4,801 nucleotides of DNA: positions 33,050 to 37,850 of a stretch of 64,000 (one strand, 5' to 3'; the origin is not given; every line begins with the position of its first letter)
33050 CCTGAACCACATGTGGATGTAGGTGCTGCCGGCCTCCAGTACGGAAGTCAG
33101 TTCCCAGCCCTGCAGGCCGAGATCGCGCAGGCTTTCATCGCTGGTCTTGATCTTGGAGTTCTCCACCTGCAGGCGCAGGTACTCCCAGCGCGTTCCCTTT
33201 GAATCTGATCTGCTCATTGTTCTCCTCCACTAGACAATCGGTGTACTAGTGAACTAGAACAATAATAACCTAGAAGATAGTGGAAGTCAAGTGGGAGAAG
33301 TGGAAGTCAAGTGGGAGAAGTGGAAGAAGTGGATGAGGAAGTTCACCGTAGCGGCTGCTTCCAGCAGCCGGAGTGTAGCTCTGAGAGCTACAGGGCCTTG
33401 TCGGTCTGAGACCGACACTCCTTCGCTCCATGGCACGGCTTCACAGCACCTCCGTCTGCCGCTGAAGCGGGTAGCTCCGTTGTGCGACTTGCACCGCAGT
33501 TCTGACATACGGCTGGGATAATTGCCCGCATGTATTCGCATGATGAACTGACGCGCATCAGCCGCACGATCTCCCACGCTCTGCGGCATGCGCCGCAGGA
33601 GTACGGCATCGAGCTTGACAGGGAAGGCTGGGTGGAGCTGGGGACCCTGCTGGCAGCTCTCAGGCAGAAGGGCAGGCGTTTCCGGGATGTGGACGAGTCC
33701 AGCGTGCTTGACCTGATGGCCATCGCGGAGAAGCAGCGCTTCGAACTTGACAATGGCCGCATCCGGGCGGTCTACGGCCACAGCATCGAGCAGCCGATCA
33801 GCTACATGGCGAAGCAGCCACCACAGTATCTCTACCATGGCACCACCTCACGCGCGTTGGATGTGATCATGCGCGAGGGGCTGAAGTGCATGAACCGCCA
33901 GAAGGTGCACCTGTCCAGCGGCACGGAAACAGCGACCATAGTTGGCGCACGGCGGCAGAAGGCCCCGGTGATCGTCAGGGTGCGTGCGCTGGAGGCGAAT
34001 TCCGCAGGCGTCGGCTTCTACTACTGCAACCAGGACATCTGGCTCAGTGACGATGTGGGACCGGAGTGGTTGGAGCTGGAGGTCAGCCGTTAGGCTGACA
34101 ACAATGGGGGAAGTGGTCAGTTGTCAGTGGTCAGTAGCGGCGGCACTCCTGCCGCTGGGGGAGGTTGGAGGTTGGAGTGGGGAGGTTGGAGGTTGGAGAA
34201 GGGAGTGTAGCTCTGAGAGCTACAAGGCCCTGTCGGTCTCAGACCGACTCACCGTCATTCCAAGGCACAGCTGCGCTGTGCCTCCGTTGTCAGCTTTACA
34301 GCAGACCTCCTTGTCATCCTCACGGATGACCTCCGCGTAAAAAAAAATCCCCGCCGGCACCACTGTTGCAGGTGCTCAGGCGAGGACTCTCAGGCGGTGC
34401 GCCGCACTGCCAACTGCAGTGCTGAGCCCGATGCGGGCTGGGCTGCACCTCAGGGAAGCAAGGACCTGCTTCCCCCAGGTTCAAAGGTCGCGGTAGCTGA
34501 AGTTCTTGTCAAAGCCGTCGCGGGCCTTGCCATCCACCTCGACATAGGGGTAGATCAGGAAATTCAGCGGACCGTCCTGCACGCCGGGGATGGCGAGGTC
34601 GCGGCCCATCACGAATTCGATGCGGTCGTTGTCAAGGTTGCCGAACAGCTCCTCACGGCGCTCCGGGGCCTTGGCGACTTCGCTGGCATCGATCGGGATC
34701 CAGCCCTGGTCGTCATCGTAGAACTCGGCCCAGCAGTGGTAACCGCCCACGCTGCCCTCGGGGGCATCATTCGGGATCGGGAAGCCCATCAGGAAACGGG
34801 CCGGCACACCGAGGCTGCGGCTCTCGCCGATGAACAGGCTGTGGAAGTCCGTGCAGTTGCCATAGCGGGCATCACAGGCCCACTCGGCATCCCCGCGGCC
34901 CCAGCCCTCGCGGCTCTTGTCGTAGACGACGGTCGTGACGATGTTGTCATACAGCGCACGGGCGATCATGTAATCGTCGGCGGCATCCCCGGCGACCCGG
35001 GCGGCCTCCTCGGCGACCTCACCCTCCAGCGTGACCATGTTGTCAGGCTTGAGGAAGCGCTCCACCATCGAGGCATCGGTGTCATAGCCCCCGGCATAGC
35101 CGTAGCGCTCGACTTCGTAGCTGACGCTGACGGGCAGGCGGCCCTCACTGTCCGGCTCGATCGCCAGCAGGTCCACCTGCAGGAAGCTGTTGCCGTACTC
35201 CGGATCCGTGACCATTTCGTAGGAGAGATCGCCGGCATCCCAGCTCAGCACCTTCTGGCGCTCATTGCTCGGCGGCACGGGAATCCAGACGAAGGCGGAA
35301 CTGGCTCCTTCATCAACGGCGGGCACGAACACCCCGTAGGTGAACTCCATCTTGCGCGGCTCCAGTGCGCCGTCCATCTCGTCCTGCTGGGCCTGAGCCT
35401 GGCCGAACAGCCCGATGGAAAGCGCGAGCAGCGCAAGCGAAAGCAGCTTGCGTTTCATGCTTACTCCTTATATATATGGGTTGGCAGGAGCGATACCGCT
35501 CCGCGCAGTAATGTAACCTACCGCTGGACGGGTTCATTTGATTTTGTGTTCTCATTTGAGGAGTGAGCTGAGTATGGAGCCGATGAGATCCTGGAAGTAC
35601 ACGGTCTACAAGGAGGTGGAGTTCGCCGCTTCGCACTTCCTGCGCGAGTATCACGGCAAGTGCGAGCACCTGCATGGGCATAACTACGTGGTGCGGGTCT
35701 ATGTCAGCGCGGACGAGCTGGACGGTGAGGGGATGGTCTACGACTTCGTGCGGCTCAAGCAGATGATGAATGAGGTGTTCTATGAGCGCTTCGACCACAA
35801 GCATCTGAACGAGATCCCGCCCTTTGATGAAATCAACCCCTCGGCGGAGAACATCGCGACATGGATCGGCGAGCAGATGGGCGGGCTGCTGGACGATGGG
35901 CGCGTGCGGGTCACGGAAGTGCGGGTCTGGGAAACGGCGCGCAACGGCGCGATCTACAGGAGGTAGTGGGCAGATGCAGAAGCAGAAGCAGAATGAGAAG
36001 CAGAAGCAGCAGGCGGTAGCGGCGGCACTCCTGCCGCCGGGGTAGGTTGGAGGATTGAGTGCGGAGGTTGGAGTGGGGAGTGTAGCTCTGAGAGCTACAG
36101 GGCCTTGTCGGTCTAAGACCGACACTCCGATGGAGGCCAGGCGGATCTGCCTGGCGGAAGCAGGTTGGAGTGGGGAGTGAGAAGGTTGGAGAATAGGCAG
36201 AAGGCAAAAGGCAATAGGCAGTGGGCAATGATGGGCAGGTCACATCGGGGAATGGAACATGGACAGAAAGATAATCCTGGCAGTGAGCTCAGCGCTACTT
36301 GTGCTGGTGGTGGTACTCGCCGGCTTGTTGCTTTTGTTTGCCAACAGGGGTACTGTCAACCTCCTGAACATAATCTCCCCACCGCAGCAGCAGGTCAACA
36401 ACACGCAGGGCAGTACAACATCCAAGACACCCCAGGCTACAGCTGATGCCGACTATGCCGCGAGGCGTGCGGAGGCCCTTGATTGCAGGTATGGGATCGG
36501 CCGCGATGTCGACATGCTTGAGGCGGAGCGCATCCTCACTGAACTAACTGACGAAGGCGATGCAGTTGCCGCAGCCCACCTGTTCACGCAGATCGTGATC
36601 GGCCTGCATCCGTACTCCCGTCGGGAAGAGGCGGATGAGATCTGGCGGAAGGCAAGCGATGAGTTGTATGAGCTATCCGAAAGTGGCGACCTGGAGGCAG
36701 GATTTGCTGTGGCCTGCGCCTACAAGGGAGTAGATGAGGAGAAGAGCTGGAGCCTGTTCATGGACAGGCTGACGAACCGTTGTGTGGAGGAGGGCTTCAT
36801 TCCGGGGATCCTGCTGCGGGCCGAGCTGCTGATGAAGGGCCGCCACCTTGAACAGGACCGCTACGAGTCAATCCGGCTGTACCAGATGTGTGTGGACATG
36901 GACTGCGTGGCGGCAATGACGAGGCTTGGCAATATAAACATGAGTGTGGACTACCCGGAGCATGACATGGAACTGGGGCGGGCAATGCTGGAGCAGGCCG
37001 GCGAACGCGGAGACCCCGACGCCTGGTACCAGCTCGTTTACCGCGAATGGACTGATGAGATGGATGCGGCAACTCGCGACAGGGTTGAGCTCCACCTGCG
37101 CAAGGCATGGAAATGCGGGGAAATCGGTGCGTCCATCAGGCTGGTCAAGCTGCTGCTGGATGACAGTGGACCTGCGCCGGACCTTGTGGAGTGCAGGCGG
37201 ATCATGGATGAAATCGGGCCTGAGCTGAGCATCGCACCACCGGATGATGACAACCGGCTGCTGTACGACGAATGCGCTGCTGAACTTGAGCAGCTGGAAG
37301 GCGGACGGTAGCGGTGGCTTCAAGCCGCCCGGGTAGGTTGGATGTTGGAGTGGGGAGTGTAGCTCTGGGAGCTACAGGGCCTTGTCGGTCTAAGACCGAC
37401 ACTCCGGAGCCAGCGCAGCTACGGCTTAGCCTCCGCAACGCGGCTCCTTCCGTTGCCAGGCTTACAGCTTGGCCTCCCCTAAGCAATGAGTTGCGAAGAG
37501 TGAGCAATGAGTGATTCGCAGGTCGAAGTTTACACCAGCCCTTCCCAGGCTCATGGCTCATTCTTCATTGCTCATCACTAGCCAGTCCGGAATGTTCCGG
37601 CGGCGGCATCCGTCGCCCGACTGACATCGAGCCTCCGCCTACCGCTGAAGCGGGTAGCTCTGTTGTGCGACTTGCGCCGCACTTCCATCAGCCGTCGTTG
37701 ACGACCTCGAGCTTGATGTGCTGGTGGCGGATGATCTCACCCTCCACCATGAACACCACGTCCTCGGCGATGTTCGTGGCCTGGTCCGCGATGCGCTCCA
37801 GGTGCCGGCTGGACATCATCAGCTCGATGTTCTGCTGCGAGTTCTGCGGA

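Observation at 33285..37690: Modular mosaic repeat family with a nested double-hairpin core, repeated at 7 or more loci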

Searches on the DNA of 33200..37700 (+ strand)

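Call 69: search_rna_families(source=window, start=33200, end=37700, threshold=evalue, max_evalue=1)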
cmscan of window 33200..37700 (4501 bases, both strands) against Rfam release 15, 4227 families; matches with E-value up to 1: 0.
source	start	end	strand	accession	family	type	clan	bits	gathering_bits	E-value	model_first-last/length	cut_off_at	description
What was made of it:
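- On Any curated RNA family (Rfam 15): 0 hits at E <= 1 over 33200-37700 (call 69).
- There is no Rfam match even at E <= 1 (call 69).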

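Call 78: search_dna_similar(query=window:36010-36135:+, collection=plasmids, mode=distant, max_evalue=0.01, max_rows=5)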
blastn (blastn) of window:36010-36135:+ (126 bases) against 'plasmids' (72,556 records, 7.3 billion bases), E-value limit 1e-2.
No match.

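Call 79: search_dna_similar(query=window:36010-36135:+, collection=phages, mode=distant, max_evalue=0.01, max_rows=5)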
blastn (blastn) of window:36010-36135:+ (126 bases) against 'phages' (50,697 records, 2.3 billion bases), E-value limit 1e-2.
No match.

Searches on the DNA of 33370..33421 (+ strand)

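Call 47: build_rna_model(alignment_id=A6, structure=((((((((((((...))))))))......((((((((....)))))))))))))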
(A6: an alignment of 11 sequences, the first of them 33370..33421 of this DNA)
Model R1 built from alignment A6 (11 sequences, 53 columns); structure: as given.
model positions 52; base pairs 20; branch points 1; effective number of sequences 2.33; information 1.065 bits per position. Calibrated on 0.2 Mb of random sequence (short: E-values are rough).
structure used (alignment columns):
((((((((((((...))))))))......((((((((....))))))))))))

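Call 48: search_with_rna_model(model_id=R1, sources=[window, L001, L002, L003, L004, L005, L006, L011, L012, L013, L014, L015, L016], max_evalue=10)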
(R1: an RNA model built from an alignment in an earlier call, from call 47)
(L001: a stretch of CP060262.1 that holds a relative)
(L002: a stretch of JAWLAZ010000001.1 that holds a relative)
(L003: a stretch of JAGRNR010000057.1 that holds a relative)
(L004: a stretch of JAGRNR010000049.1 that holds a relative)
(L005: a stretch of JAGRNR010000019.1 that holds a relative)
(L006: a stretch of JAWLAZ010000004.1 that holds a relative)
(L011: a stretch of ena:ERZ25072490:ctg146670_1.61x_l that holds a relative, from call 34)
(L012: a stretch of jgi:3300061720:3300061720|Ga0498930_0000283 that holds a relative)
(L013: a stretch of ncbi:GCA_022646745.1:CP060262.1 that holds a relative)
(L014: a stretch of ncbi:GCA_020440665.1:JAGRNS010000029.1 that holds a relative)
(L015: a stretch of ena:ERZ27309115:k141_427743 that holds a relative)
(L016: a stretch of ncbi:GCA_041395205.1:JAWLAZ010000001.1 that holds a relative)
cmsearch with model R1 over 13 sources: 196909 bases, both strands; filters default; matches with E-value up to 10: 28.
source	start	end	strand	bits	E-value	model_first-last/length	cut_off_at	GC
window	36077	36128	+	84.6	4.4e-20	1-52/52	no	0.58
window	33370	33421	+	82.8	1.3e-19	1-52/52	no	0.6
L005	4098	4149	+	82.1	2e-19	1-52/52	no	0.58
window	37354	37405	+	82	2.2e-19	1-52/52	no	0.6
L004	4757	4808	-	81.7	2.6e-19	1-52/52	no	0.58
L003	5298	5349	+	81.2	3.6e-19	1-52/52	no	0.56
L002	7150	7201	+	81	4.1e-19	1-52/52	no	0.6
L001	2586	2637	+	80.9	4.4e-19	1-52/52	no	0.56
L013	15891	15942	-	80.9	4.4e-19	1-52/52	no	0.56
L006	4250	4302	+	78.2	2.2e-18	1-52/52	no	0.57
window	34202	34253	+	73.7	3.8e-17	1-52/52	no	0.6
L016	11121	11173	-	71.9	1.1e-16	1-52/52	no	0.58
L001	2586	2637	-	65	8.1e-15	1-52/52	no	0.56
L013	15891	15942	+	65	8.1e-15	1-52/52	no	0.56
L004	4757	4808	+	64.9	8.9e-15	1-52/52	no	0.58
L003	5298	5349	-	63.7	1.8e-14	1-52/52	no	0.56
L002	7150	7201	-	63.1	2.7e-14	1-52/52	no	0.6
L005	4098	4149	-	62.3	4.4e-14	1-52/52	no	0.58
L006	4250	4302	-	55.5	2.9e-12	1-52/52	no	0.57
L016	11121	11173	+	48.3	2.6e-10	1-52/52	no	0.58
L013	3365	3412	+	12.2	1.3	1-52/52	no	0.69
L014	3365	3412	+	12.2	1.3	1-52/52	no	0.69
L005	6170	6190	+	9.3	8.3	27-48/52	no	0.76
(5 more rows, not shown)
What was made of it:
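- Checked: A covariance model of the core finds nothing there (call 48).
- The covariance model finds 12 copies in about 197 kb of related DNA and nothing else (call 48).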

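Call 82: search_with_rna_model(model_id=R1, sources=[L018, L019, L020, L021, L017], max_evalue=1)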
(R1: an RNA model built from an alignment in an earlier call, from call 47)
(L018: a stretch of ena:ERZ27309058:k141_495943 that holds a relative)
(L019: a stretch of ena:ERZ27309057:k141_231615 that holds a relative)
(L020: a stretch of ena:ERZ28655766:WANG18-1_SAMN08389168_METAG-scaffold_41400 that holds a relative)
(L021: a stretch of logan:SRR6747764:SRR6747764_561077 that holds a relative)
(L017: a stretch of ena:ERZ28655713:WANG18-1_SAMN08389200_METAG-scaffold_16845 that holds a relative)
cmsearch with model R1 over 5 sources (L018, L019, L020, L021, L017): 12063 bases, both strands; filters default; matches with E-value up to 1: 0.
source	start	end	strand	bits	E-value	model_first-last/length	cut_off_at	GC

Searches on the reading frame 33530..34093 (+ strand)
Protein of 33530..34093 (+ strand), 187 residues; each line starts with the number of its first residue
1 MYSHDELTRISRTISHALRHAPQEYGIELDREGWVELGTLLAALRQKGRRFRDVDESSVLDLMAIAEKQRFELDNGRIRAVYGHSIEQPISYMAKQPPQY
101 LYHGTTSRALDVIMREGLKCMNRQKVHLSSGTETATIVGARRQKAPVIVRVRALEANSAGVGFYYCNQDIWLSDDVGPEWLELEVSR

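Call 19: search_protein_families(library=pfam, proteins=[window:33530-34093:+])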
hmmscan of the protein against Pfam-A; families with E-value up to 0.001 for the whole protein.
window:33530-34093:+ (187 aa): 1 family
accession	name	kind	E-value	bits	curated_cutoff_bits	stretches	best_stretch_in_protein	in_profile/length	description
PF01885.22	PTS_2-RNA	-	1.9e-38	132.7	26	1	7-174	3-176/177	RNA 2'-phosphotransferase, Tpt1 / KptA family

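Call 21: find_encoding_contigs(protein=window:33530-34093:+, flank=10000, max_places=10)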
Protein window:33530-34093:+ (187 aa): 2 contigs read that carry it; 2 places shown.
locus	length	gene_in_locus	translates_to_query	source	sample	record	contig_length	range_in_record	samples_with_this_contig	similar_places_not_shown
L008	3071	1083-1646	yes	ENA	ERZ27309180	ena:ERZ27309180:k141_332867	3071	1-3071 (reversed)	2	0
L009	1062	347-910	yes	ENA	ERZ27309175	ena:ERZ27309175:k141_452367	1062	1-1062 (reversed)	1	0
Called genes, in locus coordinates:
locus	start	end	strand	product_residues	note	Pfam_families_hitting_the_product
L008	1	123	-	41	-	?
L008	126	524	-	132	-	PF00392:GntR, PF13545:HTH_Crp_2 (weak)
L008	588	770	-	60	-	-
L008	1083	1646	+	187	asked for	PF01885:PTS_2-RNA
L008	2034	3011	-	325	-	PF01841:Transglut_core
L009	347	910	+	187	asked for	PF01885:PTS_2-RNA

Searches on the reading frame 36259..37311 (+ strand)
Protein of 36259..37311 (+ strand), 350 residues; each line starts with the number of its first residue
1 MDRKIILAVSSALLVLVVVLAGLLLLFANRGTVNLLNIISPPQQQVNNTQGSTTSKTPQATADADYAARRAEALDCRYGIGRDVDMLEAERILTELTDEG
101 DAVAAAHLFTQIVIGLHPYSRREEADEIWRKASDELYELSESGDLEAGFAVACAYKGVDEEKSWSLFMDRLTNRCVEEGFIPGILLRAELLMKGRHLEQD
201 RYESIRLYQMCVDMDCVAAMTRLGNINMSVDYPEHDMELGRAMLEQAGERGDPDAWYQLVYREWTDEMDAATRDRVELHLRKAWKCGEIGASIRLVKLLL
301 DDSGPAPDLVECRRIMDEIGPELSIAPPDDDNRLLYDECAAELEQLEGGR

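Call 19: search_protein_families(library=pfam, proteins=[window:36259-37311:+])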
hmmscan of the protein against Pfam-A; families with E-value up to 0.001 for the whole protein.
window:36259-37311:+ (350 aa): 0 families

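Call 33: find_homologous_proteins(query=window:36259-37311:+)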
Query window:36259-37311:+ (350 aa): 1 proteins with E <= 0.001 among 8000 candidates.
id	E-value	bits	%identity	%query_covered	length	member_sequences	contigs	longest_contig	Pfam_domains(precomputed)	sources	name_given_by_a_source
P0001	3.8e-109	383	54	99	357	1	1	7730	-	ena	-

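Call 34: find_encoding_contigs(protein=P0001, flank=10000)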
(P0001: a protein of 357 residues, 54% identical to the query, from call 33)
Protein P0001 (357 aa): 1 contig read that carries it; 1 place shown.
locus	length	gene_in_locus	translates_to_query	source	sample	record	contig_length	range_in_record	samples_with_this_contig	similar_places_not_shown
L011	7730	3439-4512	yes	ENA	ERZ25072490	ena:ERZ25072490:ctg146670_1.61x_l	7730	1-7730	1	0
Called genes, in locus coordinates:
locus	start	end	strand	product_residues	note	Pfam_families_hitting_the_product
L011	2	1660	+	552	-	?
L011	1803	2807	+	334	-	PF13683:rve_3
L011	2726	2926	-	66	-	-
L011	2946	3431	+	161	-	PF01242:PTPS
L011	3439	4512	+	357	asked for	-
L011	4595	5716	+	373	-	-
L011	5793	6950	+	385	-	PF03372:Exo_endo_phos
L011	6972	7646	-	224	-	PF01895:PhoU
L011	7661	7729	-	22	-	?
